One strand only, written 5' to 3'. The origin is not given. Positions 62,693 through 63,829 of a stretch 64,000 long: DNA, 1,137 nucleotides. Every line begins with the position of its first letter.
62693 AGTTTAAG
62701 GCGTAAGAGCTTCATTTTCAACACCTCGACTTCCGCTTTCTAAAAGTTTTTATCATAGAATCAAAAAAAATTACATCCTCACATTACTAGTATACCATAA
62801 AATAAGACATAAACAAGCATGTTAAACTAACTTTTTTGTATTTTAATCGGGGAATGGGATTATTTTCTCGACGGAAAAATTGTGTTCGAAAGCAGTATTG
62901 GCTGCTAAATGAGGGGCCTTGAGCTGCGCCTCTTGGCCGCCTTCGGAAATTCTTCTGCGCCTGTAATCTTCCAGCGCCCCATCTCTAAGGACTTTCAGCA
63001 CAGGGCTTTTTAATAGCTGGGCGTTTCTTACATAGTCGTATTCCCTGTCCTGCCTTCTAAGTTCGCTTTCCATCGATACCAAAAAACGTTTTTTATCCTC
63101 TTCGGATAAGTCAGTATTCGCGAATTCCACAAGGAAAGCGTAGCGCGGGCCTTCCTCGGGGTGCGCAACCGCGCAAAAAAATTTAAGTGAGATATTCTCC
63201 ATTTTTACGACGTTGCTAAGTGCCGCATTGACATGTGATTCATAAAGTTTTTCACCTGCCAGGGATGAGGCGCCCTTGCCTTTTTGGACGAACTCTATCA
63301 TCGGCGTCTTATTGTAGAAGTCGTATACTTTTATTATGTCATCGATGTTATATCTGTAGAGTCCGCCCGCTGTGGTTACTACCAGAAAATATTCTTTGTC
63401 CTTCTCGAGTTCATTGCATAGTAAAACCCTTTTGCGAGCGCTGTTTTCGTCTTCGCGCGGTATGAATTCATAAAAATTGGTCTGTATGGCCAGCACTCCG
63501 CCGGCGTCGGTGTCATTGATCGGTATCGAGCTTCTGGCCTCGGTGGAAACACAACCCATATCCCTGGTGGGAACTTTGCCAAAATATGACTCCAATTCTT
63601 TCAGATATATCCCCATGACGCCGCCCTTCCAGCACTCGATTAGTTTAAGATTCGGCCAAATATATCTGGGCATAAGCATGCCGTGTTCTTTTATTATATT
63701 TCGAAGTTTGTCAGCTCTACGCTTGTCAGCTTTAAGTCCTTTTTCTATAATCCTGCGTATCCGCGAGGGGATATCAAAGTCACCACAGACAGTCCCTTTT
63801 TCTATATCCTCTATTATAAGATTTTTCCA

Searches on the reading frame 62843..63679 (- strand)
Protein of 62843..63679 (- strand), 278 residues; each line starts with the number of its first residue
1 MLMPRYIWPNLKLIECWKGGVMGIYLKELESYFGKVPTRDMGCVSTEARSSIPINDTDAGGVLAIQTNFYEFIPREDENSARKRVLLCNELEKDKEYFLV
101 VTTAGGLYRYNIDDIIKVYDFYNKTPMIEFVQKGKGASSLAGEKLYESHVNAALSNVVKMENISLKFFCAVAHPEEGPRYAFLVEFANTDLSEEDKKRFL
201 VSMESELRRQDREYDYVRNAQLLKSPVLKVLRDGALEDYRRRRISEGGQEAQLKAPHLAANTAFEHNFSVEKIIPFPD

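Call 11: search_protein_families(library=pfam, proteins=[window:62843-63679:-], max_evalue=0.001)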
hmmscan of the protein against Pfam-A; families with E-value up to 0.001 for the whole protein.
window:62843-63679:- (278 aa): 3 families
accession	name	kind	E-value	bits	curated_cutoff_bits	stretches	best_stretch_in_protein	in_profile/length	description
PF23571.1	GH3_M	-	1.2e-23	83.4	23.6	1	62-133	2-75/75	GH3 family central domain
PF23572.1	GH3_C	-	5.8e-15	56.5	23.6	1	149-261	2-117/119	GH3 family C-terminal domain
PF03321.19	GH3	-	1.5e-07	31.4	23.6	1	4-37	271-303/304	GH3 family N-terminal domain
